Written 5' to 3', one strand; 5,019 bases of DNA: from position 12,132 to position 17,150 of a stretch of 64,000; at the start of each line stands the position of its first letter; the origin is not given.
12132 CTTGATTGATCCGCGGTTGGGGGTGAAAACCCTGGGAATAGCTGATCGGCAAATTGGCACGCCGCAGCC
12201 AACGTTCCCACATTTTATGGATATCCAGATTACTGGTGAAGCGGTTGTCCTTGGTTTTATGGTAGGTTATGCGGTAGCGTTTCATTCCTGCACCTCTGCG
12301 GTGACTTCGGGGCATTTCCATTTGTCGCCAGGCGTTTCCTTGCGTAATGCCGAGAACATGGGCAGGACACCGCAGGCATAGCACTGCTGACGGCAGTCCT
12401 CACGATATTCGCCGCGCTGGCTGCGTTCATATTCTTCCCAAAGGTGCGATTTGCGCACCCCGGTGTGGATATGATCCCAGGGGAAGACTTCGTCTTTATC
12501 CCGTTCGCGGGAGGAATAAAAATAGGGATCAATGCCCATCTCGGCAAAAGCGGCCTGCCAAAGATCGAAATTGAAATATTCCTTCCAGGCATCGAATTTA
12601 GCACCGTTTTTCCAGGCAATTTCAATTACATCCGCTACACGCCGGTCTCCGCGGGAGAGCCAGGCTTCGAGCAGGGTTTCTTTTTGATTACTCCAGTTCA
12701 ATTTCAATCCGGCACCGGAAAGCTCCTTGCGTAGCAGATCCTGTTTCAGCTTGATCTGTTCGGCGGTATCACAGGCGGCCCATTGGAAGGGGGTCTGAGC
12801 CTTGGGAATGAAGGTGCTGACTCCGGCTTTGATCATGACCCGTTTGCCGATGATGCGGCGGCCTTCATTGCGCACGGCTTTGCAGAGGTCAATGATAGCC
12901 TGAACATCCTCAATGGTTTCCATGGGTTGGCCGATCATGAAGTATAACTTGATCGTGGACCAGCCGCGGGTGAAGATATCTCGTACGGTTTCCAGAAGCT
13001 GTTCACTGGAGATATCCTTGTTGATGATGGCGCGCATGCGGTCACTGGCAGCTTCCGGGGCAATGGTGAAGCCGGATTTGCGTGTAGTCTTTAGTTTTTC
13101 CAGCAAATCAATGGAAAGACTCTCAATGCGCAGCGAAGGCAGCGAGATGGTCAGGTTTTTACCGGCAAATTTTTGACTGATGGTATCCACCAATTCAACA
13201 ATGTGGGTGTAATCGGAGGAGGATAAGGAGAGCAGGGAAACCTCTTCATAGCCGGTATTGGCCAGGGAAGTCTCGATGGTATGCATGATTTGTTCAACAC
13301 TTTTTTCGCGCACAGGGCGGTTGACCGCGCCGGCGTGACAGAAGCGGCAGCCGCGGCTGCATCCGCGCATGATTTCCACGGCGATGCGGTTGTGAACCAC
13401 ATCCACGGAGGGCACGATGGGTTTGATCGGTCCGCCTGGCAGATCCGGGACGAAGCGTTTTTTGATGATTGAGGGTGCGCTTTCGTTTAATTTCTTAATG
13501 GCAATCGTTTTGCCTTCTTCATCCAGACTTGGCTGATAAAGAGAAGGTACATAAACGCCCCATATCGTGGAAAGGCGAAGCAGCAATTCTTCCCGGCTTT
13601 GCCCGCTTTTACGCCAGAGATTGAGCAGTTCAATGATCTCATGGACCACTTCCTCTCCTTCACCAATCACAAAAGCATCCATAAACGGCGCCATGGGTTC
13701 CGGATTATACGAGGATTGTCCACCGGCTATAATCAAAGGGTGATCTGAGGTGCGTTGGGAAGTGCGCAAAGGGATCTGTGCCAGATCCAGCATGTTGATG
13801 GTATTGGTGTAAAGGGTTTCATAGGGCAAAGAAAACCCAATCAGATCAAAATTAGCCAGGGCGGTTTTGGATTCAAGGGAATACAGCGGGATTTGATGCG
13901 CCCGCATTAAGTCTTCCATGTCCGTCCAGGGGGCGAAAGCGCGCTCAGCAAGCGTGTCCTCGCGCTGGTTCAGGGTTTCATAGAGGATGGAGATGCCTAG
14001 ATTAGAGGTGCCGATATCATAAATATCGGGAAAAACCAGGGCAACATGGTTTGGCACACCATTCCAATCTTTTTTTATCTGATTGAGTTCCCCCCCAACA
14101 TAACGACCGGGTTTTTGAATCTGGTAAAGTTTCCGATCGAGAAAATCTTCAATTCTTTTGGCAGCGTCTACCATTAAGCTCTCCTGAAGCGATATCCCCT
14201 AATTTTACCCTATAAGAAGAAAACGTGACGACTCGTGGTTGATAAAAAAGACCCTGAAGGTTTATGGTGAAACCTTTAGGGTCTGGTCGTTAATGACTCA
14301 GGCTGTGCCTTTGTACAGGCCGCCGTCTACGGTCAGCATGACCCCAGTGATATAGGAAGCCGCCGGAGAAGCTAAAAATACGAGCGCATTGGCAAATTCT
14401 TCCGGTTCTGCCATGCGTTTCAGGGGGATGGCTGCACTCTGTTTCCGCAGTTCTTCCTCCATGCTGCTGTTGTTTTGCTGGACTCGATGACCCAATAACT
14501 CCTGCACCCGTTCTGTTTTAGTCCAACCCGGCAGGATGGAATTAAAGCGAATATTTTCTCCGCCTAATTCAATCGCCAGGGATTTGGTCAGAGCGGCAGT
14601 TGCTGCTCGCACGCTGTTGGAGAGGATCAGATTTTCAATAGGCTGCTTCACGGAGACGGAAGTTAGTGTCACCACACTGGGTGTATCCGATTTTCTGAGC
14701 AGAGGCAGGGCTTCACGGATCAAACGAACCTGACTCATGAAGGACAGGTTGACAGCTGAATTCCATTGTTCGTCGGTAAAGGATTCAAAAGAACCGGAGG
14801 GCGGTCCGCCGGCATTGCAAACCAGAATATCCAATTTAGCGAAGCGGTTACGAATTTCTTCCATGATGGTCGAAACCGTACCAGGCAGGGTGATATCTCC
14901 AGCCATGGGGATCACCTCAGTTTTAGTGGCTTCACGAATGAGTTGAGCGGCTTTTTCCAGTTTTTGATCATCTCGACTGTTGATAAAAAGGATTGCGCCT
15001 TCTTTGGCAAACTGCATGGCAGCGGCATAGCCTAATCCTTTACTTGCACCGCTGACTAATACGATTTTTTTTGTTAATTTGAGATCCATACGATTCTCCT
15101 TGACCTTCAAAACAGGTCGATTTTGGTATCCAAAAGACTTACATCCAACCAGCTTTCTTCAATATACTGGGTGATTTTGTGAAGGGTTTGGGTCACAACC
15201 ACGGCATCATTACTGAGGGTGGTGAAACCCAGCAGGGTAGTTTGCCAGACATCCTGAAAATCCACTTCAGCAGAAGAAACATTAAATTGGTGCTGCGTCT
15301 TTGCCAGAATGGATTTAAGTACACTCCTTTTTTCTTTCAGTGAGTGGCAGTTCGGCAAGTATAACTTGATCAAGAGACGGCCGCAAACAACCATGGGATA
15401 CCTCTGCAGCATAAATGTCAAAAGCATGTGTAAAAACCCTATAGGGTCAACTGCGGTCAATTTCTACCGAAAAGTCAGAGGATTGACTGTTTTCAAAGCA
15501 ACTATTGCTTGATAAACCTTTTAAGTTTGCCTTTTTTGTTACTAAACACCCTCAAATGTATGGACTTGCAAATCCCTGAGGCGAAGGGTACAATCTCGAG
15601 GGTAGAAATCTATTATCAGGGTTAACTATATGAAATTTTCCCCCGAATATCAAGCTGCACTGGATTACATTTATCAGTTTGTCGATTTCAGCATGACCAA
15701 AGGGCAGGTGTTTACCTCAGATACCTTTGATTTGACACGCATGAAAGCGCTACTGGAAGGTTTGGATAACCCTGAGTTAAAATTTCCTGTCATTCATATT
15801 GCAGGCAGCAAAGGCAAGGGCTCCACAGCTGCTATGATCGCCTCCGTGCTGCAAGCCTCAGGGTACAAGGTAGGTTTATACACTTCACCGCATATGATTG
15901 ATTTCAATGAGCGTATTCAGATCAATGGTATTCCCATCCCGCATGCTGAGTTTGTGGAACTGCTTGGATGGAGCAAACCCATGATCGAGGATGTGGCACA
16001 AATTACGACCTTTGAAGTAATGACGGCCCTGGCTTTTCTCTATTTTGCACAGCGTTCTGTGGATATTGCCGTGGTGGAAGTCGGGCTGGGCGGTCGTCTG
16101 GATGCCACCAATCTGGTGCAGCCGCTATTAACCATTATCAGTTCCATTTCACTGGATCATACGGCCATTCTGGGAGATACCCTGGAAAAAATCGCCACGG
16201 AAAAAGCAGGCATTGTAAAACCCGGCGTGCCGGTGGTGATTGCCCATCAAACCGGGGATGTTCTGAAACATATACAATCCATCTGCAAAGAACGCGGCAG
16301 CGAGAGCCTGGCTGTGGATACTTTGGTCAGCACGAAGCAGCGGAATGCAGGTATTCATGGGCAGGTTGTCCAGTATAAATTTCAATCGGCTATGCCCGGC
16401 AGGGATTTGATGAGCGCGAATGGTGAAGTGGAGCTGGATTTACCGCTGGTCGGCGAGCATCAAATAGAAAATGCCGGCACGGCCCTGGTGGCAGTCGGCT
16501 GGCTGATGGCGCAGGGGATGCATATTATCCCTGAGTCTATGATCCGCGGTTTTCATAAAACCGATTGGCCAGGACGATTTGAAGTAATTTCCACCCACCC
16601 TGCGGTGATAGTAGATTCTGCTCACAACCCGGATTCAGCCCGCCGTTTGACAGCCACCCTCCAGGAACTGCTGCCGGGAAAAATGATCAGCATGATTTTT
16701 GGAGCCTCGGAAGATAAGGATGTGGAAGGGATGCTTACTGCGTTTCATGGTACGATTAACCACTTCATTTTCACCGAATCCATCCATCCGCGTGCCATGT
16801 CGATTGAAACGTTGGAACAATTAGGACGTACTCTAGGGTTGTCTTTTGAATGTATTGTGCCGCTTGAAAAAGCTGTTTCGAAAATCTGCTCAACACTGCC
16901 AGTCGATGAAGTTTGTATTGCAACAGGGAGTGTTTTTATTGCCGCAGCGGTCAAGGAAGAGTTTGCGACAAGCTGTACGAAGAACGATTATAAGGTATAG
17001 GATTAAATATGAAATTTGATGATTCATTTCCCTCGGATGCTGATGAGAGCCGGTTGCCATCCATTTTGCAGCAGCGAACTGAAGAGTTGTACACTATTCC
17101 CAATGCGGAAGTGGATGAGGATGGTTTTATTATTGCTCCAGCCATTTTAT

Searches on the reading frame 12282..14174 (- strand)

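Call 21: search_protein_families(library=pfam, proteins=[window:12282-14174:-], max_evalue=0.00001)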
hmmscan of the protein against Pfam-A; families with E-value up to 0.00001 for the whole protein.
window:12282-14174:- (630 aa): 2 families
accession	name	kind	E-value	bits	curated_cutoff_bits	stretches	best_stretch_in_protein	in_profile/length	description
PF19864.5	Radical_SAM_N2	-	2.2e-63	212.7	29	1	60-210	1-151/151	Radical SAM proteins, N-terminal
PF04055.27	Radical_SAM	-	1.4e-23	84.3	29.5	1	266-431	1-166/166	Radical SAM superfamily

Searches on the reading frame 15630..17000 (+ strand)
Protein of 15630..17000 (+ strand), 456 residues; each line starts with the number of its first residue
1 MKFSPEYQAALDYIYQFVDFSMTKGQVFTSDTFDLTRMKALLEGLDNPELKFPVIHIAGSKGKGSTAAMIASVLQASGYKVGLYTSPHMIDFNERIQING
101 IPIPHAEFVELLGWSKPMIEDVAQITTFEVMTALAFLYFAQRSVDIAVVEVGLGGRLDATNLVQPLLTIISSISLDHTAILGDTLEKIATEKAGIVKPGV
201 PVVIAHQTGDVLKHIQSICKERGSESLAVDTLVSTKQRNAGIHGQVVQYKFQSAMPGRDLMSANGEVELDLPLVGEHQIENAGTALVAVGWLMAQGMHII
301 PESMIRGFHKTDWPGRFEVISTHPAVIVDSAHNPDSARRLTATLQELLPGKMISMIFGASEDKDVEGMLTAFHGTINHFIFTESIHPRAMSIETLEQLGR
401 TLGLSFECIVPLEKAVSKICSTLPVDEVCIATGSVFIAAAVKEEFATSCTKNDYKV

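Call 21: search_protein_families(library=pfam, proteins=[window:15630-17000:+], max_evalue=0.00001)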
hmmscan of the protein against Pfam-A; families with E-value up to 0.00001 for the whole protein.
window:15630-17000:+ (456 aa): 2 families
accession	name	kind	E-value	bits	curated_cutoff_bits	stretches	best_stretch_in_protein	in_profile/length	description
PF02875.26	Mur_ligase_C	-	1e-15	59.1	28.4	1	315-434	1-126/127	Mur ligase, glutamate ligase domain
PF08245.18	Mur_ligase_M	-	7.5e-15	55.9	24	1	57-288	1-199/200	Mur ligase middle domain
